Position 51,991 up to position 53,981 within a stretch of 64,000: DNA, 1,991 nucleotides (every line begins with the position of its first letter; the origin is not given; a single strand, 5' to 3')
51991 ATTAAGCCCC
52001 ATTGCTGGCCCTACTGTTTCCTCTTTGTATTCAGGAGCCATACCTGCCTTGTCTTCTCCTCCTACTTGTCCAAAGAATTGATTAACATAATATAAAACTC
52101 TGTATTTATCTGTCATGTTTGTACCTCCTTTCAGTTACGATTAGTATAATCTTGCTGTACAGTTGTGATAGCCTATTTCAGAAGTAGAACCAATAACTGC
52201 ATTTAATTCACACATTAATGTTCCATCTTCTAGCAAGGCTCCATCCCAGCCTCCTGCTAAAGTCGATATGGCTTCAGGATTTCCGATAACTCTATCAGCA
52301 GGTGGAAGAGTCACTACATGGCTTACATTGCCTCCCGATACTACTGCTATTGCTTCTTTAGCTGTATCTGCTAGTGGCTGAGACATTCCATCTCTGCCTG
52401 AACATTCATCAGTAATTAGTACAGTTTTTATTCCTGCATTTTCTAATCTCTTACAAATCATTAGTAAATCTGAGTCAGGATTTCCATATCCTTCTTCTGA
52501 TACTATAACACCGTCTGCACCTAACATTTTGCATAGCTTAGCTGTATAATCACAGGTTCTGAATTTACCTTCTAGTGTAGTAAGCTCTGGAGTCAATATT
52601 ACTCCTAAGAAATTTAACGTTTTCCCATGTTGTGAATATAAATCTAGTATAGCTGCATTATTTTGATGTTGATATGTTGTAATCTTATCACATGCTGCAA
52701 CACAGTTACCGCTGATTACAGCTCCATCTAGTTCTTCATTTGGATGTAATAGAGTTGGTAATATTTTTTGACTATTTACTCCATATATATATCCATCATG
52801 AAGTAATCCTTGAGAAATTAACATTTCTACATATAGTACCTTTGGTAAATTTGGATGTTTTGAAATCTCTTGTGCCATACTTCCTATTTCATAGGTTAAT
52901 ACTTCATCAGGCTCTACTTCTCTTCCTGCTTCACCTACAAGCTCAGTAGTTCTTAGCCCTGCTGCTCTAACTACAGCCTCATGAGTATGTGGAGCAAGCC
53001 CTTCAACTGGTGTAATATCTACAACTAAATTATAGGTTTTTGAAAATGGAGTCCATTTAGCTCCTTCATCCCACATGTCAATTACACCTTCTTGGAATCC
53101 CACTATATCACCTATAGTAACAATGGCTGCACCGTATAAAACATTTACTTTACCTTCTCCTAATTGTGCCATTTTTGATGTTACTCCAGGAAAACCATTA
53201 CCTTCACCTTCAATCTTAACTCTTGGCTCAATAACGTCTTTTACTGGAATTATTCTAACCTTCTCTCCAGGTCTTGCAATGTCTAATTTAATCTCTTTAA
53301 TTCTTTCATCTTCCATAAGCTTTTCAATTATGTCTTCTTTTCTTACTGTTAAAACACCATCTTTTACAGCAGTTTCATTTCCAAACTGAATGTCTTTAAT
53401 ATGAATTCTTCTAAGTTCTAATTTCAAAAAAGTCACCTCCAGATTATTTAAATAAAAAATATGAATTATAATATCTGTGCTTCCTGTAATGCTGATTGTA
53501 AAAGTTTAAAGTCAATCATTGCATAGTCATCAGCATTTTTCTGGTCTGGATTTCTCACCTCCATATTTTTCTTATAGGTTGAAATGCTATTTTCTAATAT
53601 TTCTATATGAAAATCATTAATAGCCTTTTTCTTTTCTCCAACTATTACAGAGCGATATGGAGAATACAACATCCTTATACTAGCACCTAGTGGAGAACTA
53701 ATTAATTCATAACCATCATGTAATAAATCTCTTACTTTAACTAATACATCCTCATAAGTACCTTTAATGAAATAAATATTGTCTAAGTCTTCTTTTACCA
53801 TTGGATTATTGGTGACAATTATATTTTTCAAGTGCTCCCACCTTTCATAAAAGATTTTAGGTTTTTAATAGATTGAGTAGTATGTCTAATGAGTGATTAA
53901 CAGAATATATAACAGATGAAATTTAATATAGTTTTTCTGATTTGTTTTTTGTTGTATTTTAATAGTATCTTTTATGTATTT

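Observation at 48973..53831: Partial glycine-reductase-type cluster with two selenoprotein genes mis-split by the ORF track and an embedded permease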

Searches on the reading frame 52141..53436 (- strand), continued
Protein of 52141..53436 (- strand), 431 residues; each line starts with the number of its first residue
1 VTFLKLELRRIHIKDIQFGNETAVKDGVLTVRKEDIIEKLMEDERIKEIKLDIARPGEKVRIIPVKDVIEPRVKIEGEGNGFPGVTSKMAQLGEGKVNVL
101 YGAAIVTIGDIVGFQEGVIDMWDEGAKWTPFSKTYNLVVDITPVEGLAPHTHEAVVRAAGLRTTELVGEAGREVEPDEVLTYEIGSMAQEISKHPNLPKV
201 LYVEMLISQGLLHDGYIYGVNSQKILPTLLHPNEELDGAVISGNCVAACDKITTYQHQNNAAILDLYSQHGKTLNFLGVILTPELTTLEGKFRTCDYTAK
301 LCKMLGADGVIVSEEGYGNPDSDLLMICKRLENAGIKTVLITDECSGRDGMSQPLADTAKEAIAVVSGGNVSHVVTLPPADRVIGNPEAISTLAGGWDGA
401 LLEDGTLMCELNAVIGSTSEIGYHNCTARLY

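Call 97: search_protein_families(library=pfam, proteins=[L004:12969-14396:+, L004:15509-16915:+, L004:14691-15407:+, L077:12703-13335:+, L077:13367-14833:+, L077:14860-16332:+, L077:16349-18358:+, L077:5553-7355:+, L077:3102-5243:+, L077:8398-9054:+], max_evalue=0.00001)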
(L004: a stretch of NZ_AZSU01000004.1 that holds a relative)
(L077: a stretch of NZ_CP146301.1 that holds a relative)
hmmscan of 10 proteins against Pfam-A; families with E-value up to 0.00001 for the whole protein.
L004:12969-14396:+ (475 aa): 8 families
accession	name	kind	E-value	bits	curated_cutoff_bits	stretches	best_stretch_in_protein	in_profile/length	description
PF00158.32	Sigma54_activat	-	3e-66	222.7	20.2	1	160-326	2-167/168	Sigma-54 interaction domain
PF25601.1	AAA_lid_14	-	8.5e-25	86.8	27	1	332-407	1-77/87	AAA+ ATPase lid domain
PF14532.12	Sigma54_activ_2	-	6.1e-16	59.3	25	1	165-331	9-138/138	Sigma-54 interaction domain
PF13426.13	PAS_9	-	7.8e-12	45.8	27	1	27-124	1-103/103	PAS domain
PF00989.32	PAS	-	3e-11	43.7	22.6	1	22-120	6-111/113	PAS fold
PF02954.25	HTH_8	-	3.2e-08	33.6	22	1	429-467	3-42/42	Bacterial regulatory protein, Fis family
PF08448.16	PAS_4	-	1.5e-06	28.9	23.1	1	23-125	1-108/110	PAS fold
PF13188.13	PAS_8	-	2.8e-06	27.5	21.8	1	21-76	5-57/65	PAS domain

L004:15509-16915:+ (468 aa): 2 families
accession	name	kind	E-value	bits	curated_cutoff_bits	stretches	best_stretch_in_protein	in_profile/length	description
PF01979.26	Amidohydro_1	-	2.5e-19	70.2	25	1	51-436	1-345/345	Amidohydrolase family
PF07969.17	Amidohydro_3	-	3.8e-10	40.3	29.7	0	298-399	360-448/472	Amidohydrolase family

L004:14691-15407:+ (238 aa): 1 family
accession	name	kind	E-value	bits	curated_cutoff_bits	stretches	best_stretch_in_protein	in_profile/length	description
PF00857.26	Isochorismatase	-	3.3e-25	89.6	27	1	50-211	5-163/175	Isochorismatase domain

L077:12703-13335:+ (210 aa): 2 families
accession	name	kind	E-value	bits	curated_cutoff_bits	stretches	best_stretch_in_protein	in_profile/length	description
PF02310.24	B12-binding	-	4.8e-29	101.1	32.1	1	89-202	1-120/121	B12 binding domain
PF02607.22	B12-binding_2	-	6.1e-21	74.8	23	1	4-76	2-73/74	B12 binding domain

L077:13367-14833:+ (488 aa): 1 family
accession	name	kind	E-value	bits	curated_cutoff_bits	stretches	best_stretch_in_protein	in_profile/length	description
PF06253.16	MTTB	-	8.6e-90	301.6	25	1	11-483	21-493/500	Trimethylamine methyltransferase (MTTB)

L077:14860-16332:+ (490 aa): 1 family
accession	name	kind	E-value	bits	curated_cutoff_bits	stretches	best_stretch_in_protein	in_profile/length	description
PF06253.16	MTTB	-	5.4e-83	279.1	25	1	11-480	25-494/500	Trimethylamine methyltransferase (MTTB)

L077:16349-18358:+ (669 aa): 3 families
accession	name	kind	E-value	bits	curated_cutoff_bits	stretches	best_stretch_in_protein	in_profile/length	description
PF01968.24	Hydantoinase_A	-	1.9e-30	106.5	22.9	1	178-320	1-145/291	Hydantoinase/oxoprolinase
PF05378.19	Hydant_A_N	-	2.2e-30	106.1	25.2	1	5-158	2-175/176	Hydantoinase/oxoprolinase N-terminal region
PF13941.12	MutL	-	8.9e-08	31.8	27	0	5-53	2-51/450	MutL protein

L077:5553-7355:+ (600 aa): 4 families
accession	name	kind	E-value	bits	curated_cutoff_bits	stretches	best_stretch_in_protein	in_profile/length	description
PF00158.32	Sigma54_activat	-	3.2e-73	245.4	20.2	1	287-454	1-167/168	Sigma-54 interaction domain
PF25601.1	AAA_lid_14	-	1.1e-22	80.1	27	1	460-538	1-79/87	AAA+ ATPase lid domain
PF14532.12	Sigma54_activ_2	-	1.4e-22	80.9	25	1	288-459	1-138/138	Sigma-54 interaction domain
PF02954.25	HTH_8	-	3.2e-09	36.8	22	1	552-594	2-41/42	Bacterial regulatory protein, Fis family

L077:3102-5243:+ (713 aa): 4 families
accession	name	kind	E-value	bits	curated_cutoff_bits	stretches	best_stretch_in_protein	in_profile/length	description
PF00015.26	MCPsignal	-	2.9e-49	167.6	34.6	1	485-665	5-171/172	Methyl-accepting chemotaxis protein (MCP) signalling domain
PF02743.24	dCache_1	-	3.6e-26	92.6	45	1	99-316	37-238/240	Cache domain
PF00672.30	HAMP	-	3.4e-12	46.9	25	1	355-404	4-52/53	HAMP domain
PF22673.2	MCP-like_PDC_1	-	1.2e-10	42.2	27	1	152-233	33-110/113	Methyl-accepting chemotaxis protein-like, first PDC sensor domain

L077:8398-9054:+ (218 aa): 1 family
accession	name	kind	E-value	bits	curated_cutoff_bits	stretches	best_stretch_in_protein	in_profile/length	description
PF02965.22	Met_synt_B12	-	1.9e-06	27.9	25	0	154-195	210-250/273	Vitamin B12 dependent methionine synthase, activation domain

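Call 98: search_protein_families(library=ncbifam, proteins=[L004:14691-15407:+, L004:15509-16915:+, L004:17130-18824:+, L004:18814-19257:+, L004:19335-19916:+, L004:3420-4754:+, L004:4723-5739:+, L004:5751-6962:+, L004:6968-8461:+, L004:8442-9335:+], max_evalue=1e-10)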
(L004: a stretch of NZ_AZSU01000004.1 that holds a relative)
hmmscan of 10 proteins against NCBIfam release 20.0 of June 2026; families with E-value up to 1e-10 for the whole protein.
L004:14691-15407:+ (238 aa): 0 families

L004:15509-16915:+ (468 aa): 31 families (the best 25 are shown)
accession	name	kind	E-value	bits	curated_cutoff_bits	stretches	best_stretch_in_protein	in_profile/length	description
TIGR02033.1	D-hydantoinase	equivalog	1.5e-139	465.8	393.25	1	5-452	1-452/454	dihydropyrimidinase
NF009941.0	PRK13404.1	subfamily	4.2e-125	418.1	647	1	5-455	6-462/478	dihydropyrimidinase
TIGR03178.1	allantoinase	equivalog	2.4e-76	257.3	357.85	1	5-446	2-434/441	allantoinase AllB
NF004839.0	PRK06189.1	equivalog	2.6e-73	247.2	631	1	3-452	3-445/451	allantoinase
NF058539.1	ergo_uti2_ErtD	equivalog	9.9e-69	232.4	650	1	7-453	5-446/449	hydantoin-5-propionate amidohydrolase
NF005960.0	PRK08044.1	equivalog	2e-54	185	688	1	1-452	1-448/453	allantoinase AllB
NF058538.1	ergo_util_ErtD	equivalog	1.7e-53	182.1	600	1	9-452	6-444/446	hydantoin-5-propionate amidohydrolase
NF002668.0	PRK02382.1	equivalog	2.4e-52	178.1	452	1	12-454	13-428/436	dihydroorotase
TIGR00857.1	pyrC_multi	subfamily_domain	3.4e-51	174.5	279.05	1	21-439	6-411/412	dihydroorotase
NF006559.0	PRK09060.1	equivalog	3e-44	151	482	1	3-452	5-436/444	dihydroorotase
NF006688.0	PRK09236.1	equivalog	3.7e-41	141.3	535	1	5-451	4-439/444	dihydroorotase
NF005751.0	PRK07575.1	equivalog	8.2e-39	133.3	529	1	3-451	3-433/440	dihydroorotase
NF006837.0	PRK09357.1-2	equivalog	1.2e-38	132.8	575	1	3-441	1-426/428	dihydroorotase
NF006836.0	PRK09357.1-1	equivalog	9.4e-37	126.7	538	1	5-442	4-429/432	dihydroorotase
NF003271.0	PRK04250.1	equivalog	4.9e-36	124.2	405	1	6-451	4-401/407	dihydroorotase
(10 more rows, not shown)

L004:17130-18824:+ (564 aa): 3 families
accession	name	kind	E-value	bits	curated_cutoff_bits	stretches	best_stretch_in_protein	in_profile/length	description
NF045584.1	cas14_MBL_CASP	equivalog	7.5e-139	463.8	800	1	22-534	1-486/612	type VII CRISPR-associated protein Cas14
TIGR03675.1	arCOG00543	equivalog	7.3e-97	325.1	580.2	1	16-487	169-629/631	beta-CASP ribonuclease aCPSF1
TIGR04122.1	Xnuc_lig_assoc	equivalog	6.3e-12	44.9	325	0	161-286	66-187/326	ligase-associated DNA damage response exonuclease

L004:18814-19257:+ (147 aa): 0 families

L004:19335-19916:+ (193 aa): 0 families

L004:3420-4754:+ (444 aa): 24 families
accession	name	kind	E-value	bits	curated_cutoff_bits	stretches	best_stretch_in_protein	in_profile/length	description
NF006540.0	PRK09034.1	equivalog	1.5e-163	544.7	434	1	6-441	2-451/454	aspartate kinase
TIGR00657.1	asp_kinases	subfamily_domain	3.4e-73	247.2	208.7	1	4-439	2-441/442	aspartate kinase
NF006959.0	PRK09436.1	equivalog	4.9e-71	239.9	726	1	7-439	3-460/819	bifunctional aspartate kinase/homoserine dehydrogenase I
NF004938.0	PRK06291.1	equivalog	2e-67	227.9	528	1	152-441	176-464/468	aspartate kinase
TIGR00656.1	asp_kin_monofn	equivalog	7.8e-64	216.1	402.25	1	4-439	2-405/407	aspartate kinase, monofunctional class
NF006570.0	PRK09084.1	equivalog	3.1e-62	211.1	455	1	4-438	3-448/452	lysine-sensitive aspartokinase 3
NF006068.0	PRK08210.1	equivalog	6.8e-49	167.1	474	1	156-440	125-402/405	aspartate kinase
NF005154.0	PRK06635.1-2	equivalog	1.1e-47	163.3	376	1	155-440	120-404/407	aspartate kinase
NF005155.0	PRK06635.1-4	equivalog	5.6e-46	157.3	346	1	155-439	119-402/407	aspartate kinase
NF006515.0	PRK08961.1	equivalog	4.6e-42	144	802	1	159-437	185-458/861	bifunctional aspartate kinase/diaminopimelate decarboxylase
NF005156.0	PRK06635.1-5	equivalog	3.9e-40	137.9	594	1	156-440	120-402/411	aspartate kinase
NF005656.0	PRK07431.1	equivalog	4.5e-39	134.4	657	1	156-439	120-410/587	aspartate kinase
NF005153.0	PRK06635.1-1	equivalog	6.5e-37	127.5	585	1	156-441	120-408/421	aspartate kinase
NF004579.0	PRK05925.1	equivalog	3.2e-35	122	665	1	6-422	4-418/440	aspartate kinase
NF005161.0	PRK06635.2-5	equivalog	4.3e-33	114.8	586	1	156-439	122-401/402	aspartate kinase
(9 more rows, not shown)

L004:4723-5739:+ (338 aa): 11 families
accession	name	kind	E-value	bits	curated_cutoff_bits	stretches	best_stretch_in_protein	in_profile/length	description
NF011456.0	PRK14874.1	equivalog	3.1e-131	437.5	223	1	13-336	3-343/346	aspartate-semialdehyde dehydrogenase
TIGR01296.1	asd_B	equivalog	6.8e-129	429.8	324.2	1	16-334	1-337/339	aspartate-semialdehyde dehydrogenase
NF005229.0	PRK06728.1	equivalog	6.8e-97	324.4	628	2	14-183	5-174/347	aspartate-semialdehyde dehydrogenase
NF005957.0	PRK08040.1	equivalog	3.3e-65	220.8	273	1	15-333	5-330/336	aspartate-semialdehyde dehydrogenase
NF004224.0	PRK05671.1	equivalog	3.5e-64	217.4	284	1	14-334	4-332/336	aspartate-semialdehyde dehydrogenase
NF006416.0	PRK08664.1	subfamily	7.9e-50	170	232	1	13-335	2-345/350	aspartate-semialdehyde dehydrogenase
TIGR00978.1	asd_EA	equivalog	1.4e-49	169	301.2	1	16-333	2-340/342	aspartate-semialdehyde dehydrogenase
NF005144.0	PRK06598.1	subfamily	5e-29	101.6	198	2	189-324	218-358/369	aspartate-semialdehyde dehydrogenase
TIGR01745.1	asd_gamma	equivalog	9.2e-24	84.1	402.9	1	16-181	2-174/366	aspartate-semialdehyde dehydrogenase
TIGR01850.1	argC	equivalog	2.2e-22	79.8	233.6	1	16-332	2-328/345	N-acetyl-gamma-glutamyl-phosphate reductase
NF005368.0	PRK06901.1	equivalog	1.6e-12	47.2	437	1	15-335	5-320/323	oxidoreductase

L004:5751-6962:+ (403 aa): 7 families
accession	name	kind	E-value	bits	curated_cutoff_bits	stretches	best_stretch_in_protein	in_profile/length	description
NF004976.0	PRK06349.1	subfamily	1.4e-113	380.3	205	1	2-350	5-358/430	homoserine dehydrogenase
NF004912.0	PRK06270.1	equivalog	2.4e-78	263.9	373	1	37-316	57-337/343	homoserine dehydrogenase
NF006235.0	PRK08374.1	equivalog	7.9e-45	153.4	451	1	64-319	85-332/336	homoserine dehydrogenase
NF005290.0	PRK06813.1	equivalog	1.6e-41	142.4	286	1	81-315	101-336/346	homoserine dehydrogenase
NF005002.0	PRK06392.1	equivalog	2e-29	102.6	296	1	2-313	4-322/329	homoserine dehydrogenase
NF006959.0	PRK09436.1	equivalog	3.1e-29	101.6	726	1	2-315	466-812/819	bifunctional aspartate kinase/homoserine dehydrogenase I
NF007003.0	PRK09466.1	subfamily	1.6e-18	66.5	582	1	55-208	528-681/810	bifunctional aspartate kinase/homoserine dehydrogenase II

L004:6968-8461:+ (497 aa): 1 family
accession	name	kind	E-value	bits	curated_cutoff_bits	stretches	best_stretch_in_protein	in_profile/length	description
TIGR00260.1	thrC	equivalog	6.2e-71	239.3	167.1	1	66-432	10-329/340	threonine synthase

L004:8442-9335:+ (297 aa): 2 families
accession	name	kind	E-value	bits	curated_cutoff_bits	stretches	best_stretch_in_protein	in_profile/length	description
TIGR00191.1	thrB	equivalog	1.1e-80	270.8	168.25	1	6-296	1-301/304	homoserine kinase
NF002288.1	PRK01212.1-4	equivalog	2.6e-54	184.3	194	1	7-279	1-286/303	homoserine kinase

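Call 100: search_solved_structures(query=L004:14691-15407:+, max_evalue=0.001)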
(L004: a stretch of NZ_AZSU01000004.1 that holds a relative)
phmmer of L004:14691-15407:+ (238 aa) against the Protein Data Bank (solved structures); distinct sequences matched with E-value up to 0.001: 19.
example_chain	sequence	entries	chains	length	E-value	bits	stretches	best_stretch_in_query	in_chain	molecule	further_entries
1nba_A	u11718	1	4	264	1e-62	214.7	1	19-231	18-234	N-CARBAMOYLSARCOSINE AMIDOHYDROLASE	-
26st_A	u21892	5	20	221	4.1e-42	147.2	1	23-232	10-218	N-carbamoylsarcosine amidohydrolase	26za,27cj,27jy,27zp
4l07_A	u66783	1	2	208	3.2e-27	98.5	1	28-231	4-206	Hydrolase, isochorismatase family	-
4l08_B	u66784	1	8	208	5.7e-26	94.3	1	28-231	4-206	Hydrolase, isochorismatase family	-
3ot4_A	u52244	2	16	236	2.6e-20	75.8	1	31-219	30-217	Putative isochorismatase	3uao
3eef_A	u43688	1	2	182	4.2e-13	52.2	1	46-200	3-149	N-carbamoylsarcosine amidase related protein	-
3hu5_A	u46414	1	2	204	4.1e-09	39.2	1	47-221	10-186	Isochorismatase family protein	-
3hb7_A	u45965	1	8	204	7.4e-09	38.3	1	46-211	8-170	Isochorismatase hydrolase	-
4h17_A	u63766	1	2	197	2.8e-08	36.4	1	50-194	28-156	Hydrolase, isochorismatase family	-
5ha8_A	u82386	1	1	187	9.8e-08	34.6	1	122-191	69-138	Isochorismatase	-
3irv_A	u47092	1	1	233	1.2e-06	31.1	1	47-191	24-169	CYSTEINE HYDROLASE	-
5hwg_A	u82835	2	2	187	1.7e-06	30.6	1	122-191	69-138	Isochorismatase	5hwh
3kl2_A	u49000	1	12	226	1.1e-05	27.9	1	69-191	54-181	Putative isochorismatase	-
6xjm_A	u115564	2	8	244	1.8e-05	27.2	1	77-194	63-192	Biuret hydrolase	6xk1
1j2r_A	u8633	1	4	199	3.1e-05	26.5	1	44-194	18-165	Hypothetical isochorismatase family protein yecD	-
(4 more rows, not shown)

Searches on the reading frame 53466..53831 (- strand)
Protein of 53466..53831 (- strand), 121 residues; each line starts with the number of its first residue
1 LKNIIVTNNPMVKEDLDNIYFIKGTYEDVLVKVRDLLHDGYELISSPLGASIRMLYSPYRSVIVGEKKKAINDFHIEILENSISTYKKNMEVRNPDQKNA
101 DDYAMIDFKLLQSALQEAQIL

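Call 6: search_protein_families(library=ncbifam, proteins=[window:53466-53831:-])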
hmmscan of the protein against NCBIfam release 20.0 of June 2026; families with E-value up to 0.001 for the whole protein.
window:53466-53831:- (121 aa): 1 family
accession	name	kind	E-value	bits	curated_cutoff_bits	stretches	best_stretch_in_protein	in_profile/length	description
NF038093.1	GrdX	subfamily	2.6e-36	124.2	40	1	4-116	1-119/119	GrdX family protein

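Call 7: search_protein_families(library=pfam, proteins=[window:53466-53831:-])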
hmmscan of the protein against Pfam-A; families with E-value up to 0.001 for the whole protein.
window:53466-53831:- (121 aa): 0 families
